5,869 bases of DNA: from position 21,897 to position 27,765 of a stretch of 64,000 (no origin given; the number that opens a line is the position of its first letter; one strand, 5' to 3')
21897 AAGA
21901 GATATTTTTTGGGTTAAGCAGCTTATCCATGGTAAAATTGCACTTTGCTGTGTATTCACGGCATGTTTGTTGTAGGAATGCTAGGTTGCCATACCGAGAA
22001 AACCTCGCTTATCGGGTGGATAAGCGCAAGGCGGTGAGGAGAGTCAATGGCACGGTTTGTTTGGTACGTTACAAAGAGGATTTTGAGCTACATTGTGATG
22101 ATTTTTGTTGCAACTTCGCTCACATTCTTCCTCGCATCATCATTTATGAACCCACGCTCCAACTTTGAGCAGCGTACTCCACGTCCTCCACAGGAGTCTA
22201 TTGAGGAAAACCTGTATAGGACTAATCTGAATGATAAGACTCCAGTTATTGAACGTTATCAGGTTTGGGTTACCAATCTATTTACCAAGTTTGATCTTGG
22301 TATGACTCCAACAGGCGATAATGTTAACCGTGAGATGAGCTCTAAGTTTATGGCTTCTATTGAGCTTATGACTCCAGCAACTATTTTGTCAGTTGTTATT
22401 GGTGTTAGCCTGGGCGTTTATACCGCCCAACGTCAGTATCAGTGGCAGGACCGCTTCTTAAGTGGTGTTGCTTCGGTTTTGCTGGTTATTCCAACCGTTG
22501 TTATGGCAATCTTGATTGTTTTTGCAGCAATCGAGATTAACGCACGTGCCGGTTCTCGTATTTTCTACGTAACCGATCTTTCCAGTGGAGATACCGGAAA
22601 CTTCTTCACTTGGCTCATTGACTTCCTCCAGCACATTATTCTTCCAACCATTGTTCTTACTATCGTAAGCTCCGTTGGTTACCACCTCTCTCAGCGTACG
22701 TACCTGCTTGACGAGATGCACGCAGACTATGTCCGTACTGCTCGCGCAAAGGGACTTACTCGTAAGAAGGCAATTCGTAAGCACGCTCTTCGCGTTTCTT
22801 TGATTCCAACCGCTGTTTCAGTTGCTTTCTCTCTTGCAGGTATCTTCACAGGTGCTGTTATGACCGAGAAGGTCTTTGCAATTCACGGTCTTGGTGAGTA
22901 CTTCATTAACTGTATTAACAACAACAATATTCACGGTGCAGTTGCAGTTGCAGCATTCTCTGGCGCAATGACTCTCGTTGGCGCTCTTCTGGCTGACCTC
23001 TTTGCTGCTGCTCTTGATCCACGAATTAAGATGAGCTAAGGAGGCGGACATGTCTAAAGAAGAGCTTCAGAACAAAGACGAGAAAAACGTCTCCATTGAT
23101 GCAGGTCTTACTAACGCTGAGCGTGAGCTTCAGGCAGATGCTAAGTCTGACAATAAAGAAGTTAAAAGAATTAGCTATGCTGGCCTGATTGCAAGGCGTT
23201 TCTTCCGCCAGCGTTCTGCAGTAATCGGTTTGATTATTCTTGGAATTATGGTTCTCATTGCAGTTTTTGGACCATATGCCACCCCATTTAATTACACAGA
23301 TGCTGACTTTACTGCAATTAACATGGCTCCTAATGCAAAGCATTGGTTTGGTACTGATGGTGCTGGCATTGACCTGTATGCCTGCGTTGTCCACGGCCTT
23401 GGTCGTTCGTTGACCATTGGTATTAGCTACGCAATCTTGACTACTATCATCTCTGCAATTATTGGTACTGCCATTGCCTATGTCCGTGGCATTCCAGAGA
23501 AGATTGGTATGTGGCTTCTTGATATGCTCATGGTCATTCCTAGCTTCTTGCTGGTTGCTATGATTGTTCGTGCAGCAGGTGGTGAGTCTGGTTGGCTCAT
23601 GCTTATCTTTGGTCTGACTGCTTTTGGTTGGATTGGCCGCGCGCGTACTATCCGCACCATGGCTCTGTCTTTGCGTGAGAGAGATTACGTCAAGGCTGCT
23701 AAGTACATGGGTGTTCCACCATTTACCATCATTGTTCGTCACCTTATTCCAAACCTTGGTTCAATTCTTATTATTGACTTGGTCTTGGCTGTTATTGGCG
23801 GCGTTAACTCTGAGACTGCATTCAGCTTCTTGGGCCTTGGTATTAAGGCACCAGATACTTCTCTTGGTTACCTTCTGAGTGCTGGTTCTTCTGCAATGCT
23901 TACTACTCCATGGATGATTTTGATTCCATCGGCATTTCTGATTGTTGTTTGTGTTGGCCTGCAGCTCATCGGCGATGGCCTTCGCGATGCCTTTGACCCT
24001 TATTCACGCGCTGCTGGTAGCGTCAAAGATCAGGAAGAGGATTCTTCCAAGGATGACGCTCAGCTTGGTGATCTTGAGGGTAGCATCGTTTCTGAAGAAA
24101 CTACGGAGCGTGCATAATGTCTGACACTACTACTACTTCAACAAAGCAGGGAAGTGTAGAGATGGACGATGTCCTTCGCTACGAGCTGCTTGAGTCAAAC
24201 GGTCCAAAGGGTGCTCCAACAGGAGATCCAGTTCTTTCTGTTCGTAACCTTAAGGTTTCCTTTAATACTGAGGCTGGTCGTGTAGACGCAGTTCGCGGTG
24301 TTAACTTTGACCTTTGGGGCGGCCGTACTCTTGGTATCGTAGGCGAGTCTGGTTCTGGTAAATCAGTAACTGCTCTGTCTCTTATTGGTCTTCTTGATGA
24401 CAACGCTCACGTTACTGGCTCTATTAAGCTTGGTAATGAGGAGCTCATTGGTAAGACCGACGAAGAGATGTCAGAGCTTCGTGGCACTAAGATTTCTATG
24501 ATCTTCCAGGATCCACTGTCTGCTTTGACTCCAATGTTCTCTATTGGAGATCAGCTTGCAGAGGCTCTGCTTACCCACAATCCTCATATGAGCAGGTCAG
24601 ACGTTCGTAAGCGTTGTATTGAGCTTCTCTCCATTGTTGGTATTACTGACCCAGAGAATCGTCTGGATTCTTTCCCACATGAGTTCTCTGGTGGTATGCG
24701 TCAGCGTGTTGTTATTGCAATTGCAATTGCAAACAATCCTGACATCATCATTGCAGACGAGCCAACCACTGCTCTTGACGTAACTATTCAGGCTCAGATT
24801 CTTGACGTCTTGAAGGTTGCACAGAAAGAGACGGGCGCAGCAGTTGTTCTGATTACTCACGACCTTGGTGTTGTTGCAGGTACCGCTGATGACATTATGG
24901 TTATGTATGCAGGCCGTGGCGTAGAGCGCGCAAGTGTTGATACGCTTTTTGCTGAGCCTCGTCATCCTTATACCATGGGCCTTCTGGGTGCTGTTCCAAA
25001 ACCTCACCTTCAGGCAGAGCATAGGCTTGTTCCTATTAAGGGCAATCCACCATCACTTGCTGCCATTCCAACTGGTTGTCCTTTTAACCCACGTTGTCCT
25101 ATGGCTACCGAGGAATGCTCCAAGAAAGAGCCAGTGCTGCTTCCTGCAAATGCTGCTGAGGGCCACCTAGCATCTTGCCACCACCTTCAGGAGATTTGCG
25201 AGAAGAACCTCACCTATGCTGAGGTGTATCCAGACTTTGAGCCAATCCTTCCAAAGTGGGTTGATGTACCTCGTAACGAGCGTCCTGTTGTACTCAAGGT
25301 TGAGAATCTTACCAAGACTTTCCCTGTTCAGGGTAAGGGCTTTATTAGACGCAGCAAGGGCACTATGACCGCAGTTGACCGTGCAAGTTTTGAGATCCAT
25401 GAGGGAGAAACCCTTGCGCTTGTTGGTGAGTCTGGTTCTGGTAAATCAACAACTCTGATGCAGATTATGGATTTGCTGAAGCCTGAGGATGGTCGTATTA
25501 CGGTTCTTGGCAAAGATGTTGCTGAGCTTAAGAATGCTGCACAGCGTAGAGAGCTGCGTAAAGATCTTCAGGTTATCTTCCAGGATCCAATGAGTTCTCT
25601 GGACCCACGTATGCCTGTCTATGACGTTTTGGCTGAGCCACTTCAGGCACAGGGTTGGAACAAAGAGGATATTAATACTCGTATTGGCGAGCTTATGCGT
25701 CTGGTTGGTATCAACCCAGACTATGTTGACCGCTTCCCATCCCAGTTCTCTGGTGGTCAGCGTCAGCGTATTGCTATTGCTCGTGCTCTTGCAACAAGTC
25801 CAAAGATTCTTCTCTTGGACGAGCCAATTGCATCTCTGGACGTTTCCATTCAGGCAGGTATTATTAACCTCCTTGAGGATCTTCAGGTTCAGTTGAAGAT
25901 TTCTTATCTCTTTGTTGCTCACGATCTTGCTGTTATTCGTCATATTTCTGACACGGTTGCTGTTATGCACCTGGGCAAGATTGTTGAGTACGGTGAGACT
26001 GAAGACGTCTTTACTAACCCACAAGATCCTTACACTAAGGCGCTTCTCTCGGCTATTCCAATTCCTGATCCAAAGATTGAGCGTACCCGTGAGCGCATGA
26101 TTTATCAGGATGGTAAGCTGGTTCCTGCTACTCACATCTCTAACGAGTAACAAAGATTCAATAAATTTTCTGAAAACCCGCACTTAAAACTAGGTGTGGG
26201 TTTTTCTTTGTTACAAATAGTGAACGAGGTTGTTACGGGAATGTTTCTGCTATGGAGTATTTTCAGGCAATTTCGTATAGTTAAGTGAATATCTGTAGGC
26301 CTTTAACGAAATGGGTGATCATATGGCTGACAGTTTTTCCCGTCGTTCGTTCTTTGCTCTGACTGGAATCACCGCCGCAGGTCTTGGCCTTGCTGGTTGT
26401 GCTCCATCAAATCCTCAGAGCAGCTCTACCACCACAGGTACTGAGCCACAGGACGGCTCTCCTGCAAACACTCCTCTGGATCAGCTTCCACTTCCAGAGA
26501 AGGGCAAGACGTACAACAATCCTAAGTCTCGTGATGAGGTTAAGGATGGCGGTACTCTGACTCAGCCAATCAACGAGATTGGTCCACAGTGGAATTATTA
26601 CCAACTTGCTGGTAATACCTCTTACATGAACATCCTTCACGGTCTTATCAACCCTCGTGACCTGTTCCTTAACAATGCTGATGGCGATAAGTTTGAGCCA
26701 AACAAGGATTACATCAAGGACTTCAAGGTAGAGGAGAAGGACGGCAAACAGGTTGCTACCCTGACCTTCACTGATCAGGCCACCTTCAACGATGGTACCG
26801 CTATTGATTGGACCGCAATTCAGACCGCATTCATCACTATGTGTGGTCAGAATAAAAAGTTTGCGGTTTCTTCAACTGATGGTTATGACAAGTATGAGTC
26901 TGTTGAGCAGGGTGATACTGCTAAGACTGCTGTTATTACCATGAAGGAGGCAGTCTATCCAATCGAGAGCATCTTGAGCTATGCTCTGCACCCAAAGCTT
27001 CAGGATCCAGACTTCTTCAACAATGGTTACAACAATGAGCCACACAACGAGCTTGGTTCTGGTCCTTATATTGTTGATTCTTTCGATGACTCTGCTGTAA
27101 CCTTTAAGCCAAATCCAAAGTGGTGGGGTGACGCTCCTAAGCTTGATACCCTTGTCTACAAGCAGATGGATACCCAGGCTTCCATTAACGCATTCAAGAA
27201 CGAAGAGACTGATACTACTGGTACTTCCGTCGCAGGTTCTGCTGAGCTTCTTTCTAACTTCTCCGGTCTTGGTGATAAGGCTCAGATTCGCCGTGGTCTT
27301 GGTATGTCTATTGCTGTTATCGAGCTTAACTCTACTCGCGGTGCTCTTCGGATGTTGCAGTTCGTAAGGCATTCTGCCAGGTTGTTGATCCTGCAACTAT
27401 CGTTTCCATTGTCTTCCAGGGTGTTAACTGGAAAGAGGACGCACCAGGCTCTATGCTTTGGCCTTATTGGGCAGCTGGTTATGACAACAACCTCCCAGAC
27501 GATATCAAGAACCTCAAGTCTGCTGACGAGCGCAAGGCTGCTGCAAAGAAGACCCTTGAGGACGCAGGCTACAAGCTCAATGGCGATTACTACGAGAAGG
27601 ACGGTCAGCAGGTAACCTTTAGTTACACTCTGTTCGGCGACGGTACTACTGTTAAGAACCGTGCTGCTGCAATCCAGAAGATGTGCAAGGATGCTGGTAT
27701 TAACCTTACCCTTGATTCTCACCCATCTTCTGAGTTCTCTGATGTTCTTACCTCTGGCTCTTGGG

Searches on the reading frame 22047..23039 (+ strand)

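Call 16: search_protein_families(library=pfam, proteins=[window:22047-23039:+], max_evalue=0.001)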
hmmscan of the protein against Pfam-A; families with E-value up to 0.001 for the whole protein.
window:22047-23039:+ (330 aa): 1 family
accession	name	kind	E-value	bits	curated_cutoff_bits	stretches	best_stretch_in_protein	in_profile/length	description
PF00528.27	BPD_transp_1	-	5.4e-36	124.5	26.4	1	119-328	1-183/184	Binding-protein-dependent transport system inner membrane component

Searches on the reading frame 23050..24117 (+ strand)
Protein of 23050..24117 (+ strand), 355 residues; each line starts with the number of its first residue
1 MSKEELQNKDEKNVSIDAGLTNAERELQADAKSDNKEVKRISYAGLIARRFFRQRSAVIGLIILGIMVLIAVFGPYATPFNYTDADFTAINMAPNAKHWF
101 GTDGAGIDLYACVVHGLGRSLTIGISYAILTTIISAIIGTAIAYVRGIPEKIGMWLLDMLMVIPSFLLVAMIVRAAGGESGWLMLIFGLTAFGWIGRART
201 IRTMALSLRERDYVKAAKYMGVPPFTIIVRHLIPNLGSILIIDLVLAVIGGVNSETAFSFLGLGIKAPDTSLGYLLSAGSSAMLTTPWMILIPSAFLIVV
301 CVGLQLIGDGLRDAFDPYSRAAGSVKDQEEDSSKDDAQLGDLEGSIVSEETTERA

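Call 16: search_protein_families(library=pfam, proteins=[window:23050-24117:+], max_evalue=0.001)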
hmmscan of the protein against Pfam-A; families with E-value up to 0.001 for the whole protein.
window:23050-24117:+ (355 aa): 2 families
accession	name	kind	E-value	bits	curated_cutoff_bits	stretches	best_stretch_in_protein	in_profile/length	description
PF00528.27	BPD_transp_1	-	2.7e-23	83.1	26.4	1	137-317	3-180/184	Binding-protein-dependent transport system inner membrane component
PF12911.12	OppC_N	-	1.7e-14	53.9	23.9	1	42-94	1-53/53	N-terminal TM domain of oligopeptide transport permease C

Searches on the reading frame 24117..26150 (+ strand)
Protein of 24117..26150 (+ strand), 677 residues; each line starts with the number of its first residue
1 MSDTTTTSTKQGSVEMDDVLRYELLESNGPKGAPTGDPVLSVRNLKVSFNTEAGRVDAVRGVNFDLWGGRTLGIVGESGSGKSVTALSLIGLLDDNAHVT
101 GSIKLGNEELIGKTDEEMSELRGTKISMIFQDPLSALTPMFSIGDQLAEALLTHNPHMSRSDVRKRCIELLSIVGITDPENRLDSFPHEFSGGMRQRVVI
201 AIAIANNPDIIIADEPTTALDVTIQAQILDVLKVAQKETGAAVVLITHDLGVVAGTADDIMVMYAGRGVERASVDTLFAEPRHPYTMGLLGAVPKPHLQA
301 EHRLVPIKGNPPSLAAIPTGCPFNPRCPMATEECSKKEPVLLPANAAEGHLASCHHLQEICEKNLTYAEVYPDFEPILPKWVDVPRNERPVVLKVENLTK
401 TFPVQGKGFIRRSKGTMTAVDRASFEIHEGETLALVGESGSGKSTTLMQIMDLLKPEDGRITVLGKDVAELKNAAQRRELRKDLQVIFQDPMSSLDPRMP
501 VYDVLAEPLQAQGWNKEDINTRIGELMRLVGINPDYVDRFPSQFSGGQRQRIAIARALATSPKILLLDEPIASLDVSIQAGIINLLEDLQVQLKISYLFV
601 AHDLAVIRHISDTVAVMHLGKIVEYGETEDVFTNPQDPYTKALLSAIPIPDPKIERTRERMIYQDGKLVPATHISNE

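Call 16: search_protein_families(library=pfam, proteins=[window:24117-26150:+], max_evalue=0.001)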
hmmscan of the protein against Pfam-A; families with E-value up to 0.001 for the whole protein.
window:24117-26150:+ (677 aa): 14 families
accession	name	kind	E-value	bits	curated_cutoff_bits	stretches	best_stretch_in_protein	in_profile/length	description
PF00005.33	ABC_tran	-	1.3e-62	210.8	25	2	421-572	2-137/137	ABC transporter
PF08352.17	oligo_HPY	-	8.8e-32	109.8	27.1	2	269-334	1-65/65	Oligopeptide/dipeptide transporter, C-terminal region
PF13304.12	AAA_21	-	4.4e-13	50.4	27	1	187-253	235-303/304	AAA domain, putative AbiEii toxin, Type IV TA system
PF13401.12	AAA_22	-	2.1e-08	35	27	1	432-498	7-68/130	AAA domain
PF13555.12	AAA_29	-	3.4e-07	30.3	27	1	421-458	13-50/61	P-loop containing region of AAA domain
PF02463.25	SMC_N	-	2.2e-06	27.7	40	0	432-616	26-211/220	RecF/RecN/SMC N terminal domain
PF13191.12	AAA_16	-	9.6e-06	26.6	32.6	0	428-482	22-80/167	AAA ATPase domain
PF25199.1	nSTAND_NTPase5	-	1.2e-05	25.6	34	1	430-491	41-104/145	Novel STAND NTPase 5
PF20720.3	nSTAND3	-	1.6e-05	25.1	27.2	0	420-488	7-70/155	Novel STAND NTPase 3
PF09848.15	SLFN-g3_helicase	-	8.6e-05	22.4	24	0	74-138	6-71/354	Schlafen group 3, DNA/RNA helicase domain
PF03205.20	MobB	-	0.00012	22.4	26.6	0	433-470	2-39/133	Molybdopterin guanine dinucleotide synthesis protein B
PF01935.23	DUF87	-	0.00018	22.1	23.2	0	70-91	24-45/220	Helicase HerA, central domain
PF05729.18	NACHT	-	0.00033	21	26.7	0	432-455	2-25/167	NACHT domain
PF01656.29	CbiA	-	0.00045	20.6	25.4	0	76-108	6-38/125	CobQ/CobB/MinD/ParA nucleotide binding domain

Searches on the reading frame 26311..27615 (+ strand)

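Call 16: search_protein_families(library=pfam, proteins=[window:26311-27615:+], max_evalue=0.001)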
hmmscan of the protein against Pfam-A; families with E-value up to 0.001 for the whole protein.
window:26311-27615:+ (434 aa): 1 family
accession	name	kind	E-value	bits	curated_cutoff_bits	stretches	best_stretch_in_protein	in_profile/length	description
PF00496.27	SBP_bac_5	-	8.2e-22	78.2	32.4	1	141-347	11-214/368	Bacterial extracellular solute-binding proteins, family 5 Middle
